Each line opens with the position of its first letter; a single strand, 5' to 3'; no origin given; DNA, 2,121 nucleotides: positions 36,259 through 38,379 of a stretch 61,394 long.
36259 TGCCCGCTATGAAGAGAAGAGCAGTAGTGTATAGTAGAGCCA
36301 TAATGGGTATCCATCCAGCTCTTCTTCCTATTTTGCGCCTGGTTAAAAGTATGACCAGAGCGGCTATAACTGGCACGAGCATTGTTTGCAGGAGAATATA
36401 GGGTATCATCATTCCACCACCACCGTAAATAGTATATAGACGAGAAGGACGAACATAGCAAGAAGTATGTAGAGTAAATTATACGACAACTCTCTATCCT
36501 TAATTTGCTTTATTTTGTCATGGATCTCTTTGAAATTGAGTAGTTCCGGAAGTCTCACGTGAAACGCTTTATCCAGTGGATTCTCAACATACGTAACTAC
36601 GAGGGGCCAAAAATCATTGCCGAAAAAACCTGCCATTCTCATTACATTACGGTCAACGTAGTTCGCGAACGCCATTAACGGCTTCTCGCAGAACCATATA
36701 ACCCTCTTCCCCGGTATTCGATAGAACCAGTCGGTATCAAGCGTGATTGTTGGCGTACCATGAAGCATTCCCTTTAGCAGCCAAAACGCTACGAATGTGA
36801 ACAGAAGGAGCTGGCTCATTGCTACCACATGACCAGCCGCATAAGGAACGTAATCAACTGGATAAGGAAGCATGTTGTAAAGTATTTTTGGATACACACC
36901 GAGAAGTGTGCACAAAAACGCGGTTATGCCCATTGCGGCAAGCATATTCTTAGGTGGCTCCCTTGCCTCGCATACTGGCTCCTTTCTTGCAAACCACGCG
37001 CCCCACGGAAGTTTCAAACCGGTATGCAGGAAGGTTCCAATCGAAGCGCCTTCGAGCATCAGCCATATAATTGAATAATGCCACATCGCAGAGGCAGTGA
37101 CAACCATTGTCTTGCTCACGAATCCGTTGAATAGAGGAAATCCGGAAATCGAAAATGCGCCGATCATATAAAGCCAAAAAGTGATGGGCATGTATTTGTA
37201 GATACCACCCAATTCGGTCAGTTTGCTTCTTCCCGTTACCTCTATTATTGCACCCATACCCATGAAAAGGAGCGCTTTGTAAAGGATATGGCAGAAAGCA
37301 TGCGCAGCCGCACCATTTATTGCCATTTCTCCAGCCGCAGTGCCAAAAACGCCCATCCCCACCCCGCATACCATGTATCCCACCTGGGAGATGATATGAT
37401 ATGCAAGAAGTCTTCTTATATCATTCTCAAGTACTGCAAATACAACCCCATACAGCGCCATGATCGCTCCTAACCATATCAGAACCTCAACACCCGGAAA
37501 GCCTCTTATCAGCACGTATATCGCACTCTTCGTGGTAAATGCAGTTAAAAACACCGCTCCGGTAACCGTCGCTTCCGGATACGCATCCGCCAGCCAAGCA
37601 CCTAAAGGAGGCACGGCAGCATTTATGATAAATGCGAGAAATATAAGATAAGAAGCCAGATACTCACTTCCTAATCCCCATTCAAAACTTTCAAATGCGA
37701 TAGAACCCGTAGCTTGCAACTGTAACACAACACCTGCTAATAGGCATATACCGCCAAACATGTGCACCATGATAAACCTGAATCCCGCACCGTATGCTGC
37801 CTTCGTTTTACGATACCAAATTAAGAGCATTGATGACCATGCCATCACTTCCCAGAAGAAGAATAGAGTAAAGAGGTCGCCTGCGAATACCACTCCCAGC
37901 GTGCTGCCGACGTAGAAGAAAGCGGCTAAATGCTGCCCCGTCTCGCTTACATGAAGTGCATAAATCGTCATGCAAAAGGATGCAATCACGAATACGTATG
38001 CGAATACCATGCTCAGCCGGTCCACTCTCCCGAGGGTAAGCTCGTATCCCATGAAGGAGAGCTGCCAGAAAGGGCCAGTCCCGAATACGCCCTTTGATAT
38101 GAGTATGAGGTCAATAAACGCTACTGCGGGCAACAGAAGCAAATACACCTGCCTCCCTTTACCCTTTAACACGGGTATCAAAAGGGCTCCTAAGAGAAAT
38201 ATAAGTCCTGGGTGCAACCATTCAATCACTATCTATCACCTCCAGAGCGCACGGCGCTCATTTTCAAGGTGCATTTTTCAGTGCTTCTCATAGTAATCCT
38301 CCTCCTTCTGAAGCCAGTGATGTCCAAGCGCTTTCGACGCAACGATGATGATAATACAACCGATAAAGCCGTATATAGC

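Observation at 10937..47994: Twelve antiporter-like (NuoL/M/N-MrpA/D type) genes in 37 kb: one canonical Mrp operon plus iterated accessory modules, with no redox module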

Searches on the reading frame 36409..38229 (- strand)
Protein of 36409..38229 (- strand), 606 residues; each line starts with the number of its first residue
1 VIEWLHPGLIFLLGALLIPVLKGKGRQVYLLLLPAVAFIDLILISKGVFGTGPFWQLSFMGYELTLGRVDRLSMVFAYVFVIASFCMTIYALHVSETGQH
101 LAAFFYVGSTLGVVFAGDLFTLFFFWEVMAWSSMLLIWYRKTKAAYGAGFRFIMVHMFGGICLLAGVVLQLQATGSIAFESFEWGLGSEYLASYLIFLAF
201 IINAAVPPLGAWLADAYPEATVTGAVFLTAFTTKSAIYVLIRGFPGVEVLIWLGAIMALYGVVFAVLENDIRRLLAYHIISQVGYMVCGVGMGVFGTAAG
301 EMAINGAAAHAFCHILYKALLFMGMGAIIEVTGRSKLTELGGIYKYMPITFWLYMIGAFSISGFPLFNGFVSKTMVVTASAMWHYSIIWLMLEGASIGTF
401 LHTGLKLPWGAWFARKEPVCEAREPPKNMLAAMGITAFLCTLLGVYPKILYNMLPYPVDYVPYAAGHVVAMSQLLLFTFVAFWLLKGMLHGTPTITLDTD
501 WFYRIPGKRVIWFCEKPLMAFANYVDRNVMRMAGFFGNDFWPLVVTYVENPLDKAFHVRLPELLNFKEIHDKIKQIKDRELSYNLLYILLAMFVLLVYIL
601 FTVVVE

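Call 3: search_protein_families(library=pfam, proteins=[window:36409-38229:-], max_evalue=0.01)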
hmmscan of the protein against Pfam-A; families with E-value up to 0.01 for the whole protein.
window:36409-38229:- (606 aa): 1 family
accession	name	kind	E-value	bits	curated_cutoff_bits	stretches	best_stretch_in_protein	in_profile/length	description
PF00361.26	Proton_antipo_M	-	3.2e-41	141.9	21.5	1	116-391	1-286/294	NADH:quinone oxidoreductase/Mrp antiporter, TM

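Call 9: search_protein_families(library=ncbifam, proteins=[window:36409-38229:-], max_evalue=0.00001)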
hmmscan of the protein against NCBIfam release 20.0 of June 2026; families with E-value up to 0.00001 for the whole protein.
window:36409-38229:- (606 aa): 65 families (the best 25 are shown)
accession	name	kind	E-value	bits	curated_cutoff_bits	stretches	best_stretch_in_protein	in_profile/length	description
NF009310.0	PRK12668.1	equivalog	1.8e-206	687.4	564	1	1-568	3-555/584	Na(+)/H(+) antiporter subunit D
NF009307.0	PRK12664.1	equivalog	1.1e-62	212.7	417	1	73-523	39-471/527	putative monovalent cation/H+ antiporter subunit D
NF006419.0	PRK08668.1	equivalog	3.8e-56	191.1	617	1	10-454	10-474/613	NADH dehydrogenase subunit M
NF006240.0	PRK08376.1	subfamily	3.2e-54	184.7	662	1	68-457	87-502/521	putative monovalent cation/H+ antiporter subunit D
NF005086.0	PRK06521.1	equivalog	1.2e-52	179.3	667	1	63-454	73-499/669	hydrogenase 4 subunit B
NF004920.0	PRK06277.1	equivalog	9.5e-50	169.7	578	1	12-454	12-468/478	energy conserving hydrogenase EhbF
NF006418.0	PRK08667.1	equivalog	1e-49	169.7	794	1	7-480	9-518/644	hydrogenase membrane subunit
NF009308.0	PRK12665.1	equivalog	1.8e-41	142.3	585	1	28-402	36-426/531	Na+/H+ antiporter subunit D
NF009290.0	PRK12650.1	equivalog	3.3e-41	141.1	980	1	68-477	78-498/966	DUF4040 family protein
NF005141.0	PRK06590.1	equivalog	4.5e-40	138.2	556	1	68-502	78-517/615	NADH-quinone oxidoreductase subunit L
NF009288.0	PRK12648.1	equivalog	1.1e-39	136.3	1104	1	57-451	63-475/954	monovalent cation/H+ antiporter subunit A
NF006241.0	PRK08377.1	equivalog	1.7e-39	136.2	645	1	12-454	13-470/494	NADH dehydrogenase subunit N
NF009285.0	PRK12645.1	equivalog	2.5e-38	131.9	1028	1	11-454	11-500/804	Na+/H+ antiporter subunit A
NF005097.0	PRK06525.1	equivalog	4.5e-38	131.2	430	1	12-433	13-461/480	hydrogenase 4 subunit D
TIGR01974.1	NDH_I_L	subfamily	9.5e-38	130.5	407.5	1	38-465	48-497/630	NADH-quinone oxidoreductase subunit L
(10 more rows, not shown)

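Call 25: search_dna_similar(query=window:36409-38229:-, collection=plasmids, mode=protein, max_rows=12, max_evalue=1e-50)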
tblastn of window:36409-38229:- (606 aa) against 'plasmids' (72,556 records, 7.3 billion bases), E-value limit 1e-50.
Records with a match: 101; places in all: 101; records where one place covers at least 80% of the query: 98.
Best place of each record, by identity: <60% 101.
By first word of the organism name: Sinorhizobium 67; Rhizobium 18; Ensifer 11; Phyllobacterium 2; Pararhizobium 1; Halomontanus 1; Haloarcula 1.
By predicted mobility (MOB-suite, as given by PLSDB): conjugative 52; non-mobilizable 37; mobilizable 12.
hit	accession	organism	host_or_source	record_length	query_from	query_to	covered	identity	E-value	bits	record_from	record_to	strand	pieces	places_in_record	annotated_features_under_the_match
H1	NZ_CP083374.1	Ensifer canadensis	Melilotus albus,Cell Culture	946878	1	526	87%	55.3%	6e-168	537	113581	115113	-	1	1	Na(+)/H(+) antiporter subunit D | hypothetical protein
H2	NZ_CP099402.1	Rhizobium sp. Pop5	Phaseolus vulgaris,Cell culture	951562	1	533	88%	54.6%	2e-158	509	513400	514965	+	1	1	Na(+)/H(+) antiporter subunit D | hypothetical protein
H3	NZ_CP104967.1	Phyllobacterium sp. A18/5-2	Vicia costata,cell culture,root nodule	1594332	1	526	87%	55.1%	8e-159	511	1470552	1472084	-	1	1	none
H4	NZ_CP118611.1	Ensifer adhaerens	Pure isolate,Rhizosphere of Cyperus ...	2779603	1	533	88%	54.2%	4e-165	529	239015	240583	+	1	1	none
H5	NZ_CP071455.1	Rhizobium lentis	lentil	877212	1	533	88%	54.2%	6e-158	508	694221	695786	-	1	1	Na(+)/H(+) antiporter subunit D | hypothetical protein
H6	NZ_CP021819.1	Sinorhizobium meliloti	Medicago truncatula,Single Cell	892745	1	526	87%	54.8%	6e-157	506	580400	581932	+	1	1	Na(+)/H(+) antiporter subunit D | hypothetical protein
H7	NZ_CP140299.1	Sinorhizobium kummerowiae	Kummerowia stipulacea,Pure culture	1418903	1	526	87%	54.6%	7e-157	505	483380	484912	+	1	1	none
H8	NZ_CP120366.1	Sinorhizobium kummerowiae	Kummerowia stipulacea,Pure culture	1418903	1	526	87%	54.6%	7e-157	505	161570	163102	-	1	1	none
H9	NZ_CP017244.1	Rhizobium etli 8C-3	Phaseolus vulgaris,cell culture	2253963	1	527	87%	54.5%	8e-165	528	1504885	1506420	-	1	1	record has no annotation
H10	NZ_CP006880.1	Rhizobium gallicum bv. gallicum R602sp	Phaseolus vulgaris,whole ...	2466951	1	527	87%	54.5%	9e-164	525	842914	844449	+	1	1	record has no annotation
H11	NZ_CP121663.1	Rhizobium sp. CB3090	Gliricidia sp.,cell culture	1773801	1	526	87%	54.5%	5e-165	529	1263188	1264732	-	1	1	record has no annotation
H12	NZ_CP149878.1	Rhizobium sp. T1473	Medicago sativa,Cell Culture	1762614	1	533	88%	53.7%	7e-156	503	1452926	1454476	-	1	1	none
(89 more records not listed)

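Call 26: get_annotated_region(hit=H6, flank=12000)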
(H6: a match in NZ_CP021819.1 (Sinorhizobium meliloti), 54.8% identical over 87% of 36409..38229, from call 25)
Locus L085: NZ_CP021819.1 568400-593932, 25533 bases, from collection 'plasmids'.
description: Sinorhizobium meliloti strain M162 plasmid psymA, complete sequence
organism: Sinorhizobium meliloti (NCBI taxid 382)
taxonomy: Bacteria; Pseudomonadota; Alphaproteobacteria; Hyphomicrobiales; Rhizobiaceae; Sinorhizobium; Sinorhizobium meliloti
host: -; source: Medicago truncatula,Single Cell; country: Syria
typing (MOB-suite, as given by PLSDB): conjugative; replicon rep_cluster_287; relaxase MOBQ,MOBQ; mating-pair formation MPF_T
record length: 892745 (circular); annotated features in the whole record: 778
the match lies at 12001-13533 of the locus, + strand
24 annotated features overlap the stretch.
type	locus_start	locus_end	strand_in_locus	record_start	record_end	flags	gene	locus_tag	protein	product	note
CDS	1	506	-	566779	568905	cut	-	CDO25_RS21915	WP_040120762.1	response regulator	GO:0000160 - phosphorelay signal transduction system [Evidence IEA]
CDS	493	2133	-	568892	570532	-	-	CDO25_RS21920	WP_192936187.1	methyl-accepting chemotaxis protein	-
CDS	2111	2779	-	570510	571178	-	-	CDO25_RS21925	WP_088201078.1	chemotaxis protein CheW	GO:0006935 - chemotaxis [Evidence IEA]; GO:0007165 - signal transduction [Evidence IEA]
CDS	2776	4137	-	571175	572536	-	-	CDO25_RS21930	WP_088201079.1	protein-glutamate O-methyltransferase CheR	GO:0032259 - methylation [Evidence IEA]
CDS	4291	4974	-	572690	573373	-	-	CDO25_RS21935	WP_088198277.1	response regulator transcription factor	GO:0000160 - phosphorelay signal transduction system [Evidence IEA]; GO:0006355 - regulation of DNA-templated ...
CDS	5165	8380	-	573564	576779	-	-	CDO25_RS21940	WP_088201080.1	PAS domain S-box protein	-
CDS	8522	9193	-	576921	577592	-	-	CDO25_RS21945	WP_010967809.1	protein-L-isoaspartate(D-aspartate) O-methyltransferase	GO:0036211 - protein modification process [Evidence IEA]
CDS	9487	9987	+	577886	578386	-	-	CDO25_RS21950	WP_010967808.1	NADH-quinone oxidoreductase subunit J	-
CDS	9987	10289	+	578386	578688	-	nuoK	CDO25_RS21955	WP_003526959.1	NADH-quinone oxidoreductase subunit NuoK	GO:0042773 - ATP synthesis coupled electron transport [Evidence IEA]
CDS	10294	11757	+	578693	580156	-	-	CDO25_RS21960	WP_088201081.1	monovalent cation/H+ antiporter subunit D family protein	-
CDS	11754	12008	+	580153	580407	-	-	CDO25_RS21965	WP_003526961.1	hypothetical protein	-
CDS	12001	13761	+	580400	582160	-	-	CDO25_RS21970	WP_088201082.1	Na(+)/H(+) antiporter subunit D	-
CDS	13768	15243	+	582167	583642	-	-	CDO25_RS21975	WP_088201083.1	NADH-quinone oxidoreductase subunit M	GO:0042773 - ATP synthesis coupled electron transport [Evidence IEA]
CDS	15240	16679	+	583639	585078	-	-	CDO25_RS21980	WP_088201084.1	NADH-quinone oxidoreductase subunit N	-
CDS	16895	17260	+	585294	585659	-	-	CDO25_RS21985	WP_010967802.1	NADH-quinone oxidoreductase subunit A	-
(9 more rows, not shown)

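Call 40: search_solved_structures(query=window:36409-38229:-, max_evalue=1e-10, show_alignments=1)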
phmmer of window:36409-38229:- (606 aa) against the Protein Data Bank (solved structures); distinct sequences matched with E-value up to 1e-10: 48.
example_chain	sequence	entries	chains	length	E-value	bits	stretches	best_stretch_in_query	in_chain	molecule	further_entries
6z16_A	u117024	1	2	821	1e-36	130.1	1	68-461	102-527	Multisubunit Na+/H+ antiporter, A subunit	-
6cfw_H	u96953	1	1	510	5.1e-35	124.6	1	9-455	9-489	Monovalent cation/H+ antiporter subunit D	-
6u8y_X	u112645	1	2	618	6.9e-31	110.9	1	12-451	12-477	NADH dehydrogenase subunit M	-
7qru_A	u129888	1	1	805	4.8e-30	108.1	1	11-454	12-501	Na+/H+ antiporter subunit A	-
6hum_F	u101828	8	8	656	3.9e-29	105.1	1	28-391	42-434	NADH dehydrogenase subunit 5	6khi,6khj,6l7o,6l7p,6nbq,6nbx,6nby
7qru_D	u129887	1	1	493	7.1e-29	104.3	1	55-397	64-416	Na+/H+ antiporter subunit D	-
7d3u_A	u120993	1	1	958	5e-27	98.2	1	58-376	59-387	Monovalent Na+/H+ antiporter subunit A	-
7d3u_D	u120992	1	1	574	9.7e-27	97.2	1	107-381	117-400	Monovalent Na+/H+ antiporter subunit D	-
6u8y_H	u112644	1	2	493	3.6e-25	92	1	12-455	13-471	NADH dehydrogenase subunit N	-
4he8_L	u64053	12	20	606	3.1e-23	85.7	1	37-396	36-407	NADH-quinone oxidoreductase subunit 12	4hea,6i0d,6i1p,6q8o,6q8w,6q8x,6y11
9grx_F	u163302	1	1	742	3.5e-22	82.2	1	69-392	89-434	NAD(P)H-quinone oxidoreductase subunit 5, chloroplastic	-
8e9g_L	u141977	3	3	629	1.1e-21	80.5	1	63-383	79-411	NADH-quinone oxidoreductase, L subunit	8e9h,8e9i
8qby_L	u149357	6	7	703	1.3e-21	80.3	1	104-403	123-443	NADH dehydrogenase subunit L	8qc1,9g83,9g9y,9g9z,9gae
7wff_F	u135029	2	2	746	3.6e-21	78.8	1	68-384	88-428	NAD(P)H-quinone oxidoreductase subunit 5, chloroplastic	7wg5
6z16_D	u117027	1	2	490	1.1e-20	77.3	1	67-392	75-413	Multisubunit Na+/H+ antiporter, D subunit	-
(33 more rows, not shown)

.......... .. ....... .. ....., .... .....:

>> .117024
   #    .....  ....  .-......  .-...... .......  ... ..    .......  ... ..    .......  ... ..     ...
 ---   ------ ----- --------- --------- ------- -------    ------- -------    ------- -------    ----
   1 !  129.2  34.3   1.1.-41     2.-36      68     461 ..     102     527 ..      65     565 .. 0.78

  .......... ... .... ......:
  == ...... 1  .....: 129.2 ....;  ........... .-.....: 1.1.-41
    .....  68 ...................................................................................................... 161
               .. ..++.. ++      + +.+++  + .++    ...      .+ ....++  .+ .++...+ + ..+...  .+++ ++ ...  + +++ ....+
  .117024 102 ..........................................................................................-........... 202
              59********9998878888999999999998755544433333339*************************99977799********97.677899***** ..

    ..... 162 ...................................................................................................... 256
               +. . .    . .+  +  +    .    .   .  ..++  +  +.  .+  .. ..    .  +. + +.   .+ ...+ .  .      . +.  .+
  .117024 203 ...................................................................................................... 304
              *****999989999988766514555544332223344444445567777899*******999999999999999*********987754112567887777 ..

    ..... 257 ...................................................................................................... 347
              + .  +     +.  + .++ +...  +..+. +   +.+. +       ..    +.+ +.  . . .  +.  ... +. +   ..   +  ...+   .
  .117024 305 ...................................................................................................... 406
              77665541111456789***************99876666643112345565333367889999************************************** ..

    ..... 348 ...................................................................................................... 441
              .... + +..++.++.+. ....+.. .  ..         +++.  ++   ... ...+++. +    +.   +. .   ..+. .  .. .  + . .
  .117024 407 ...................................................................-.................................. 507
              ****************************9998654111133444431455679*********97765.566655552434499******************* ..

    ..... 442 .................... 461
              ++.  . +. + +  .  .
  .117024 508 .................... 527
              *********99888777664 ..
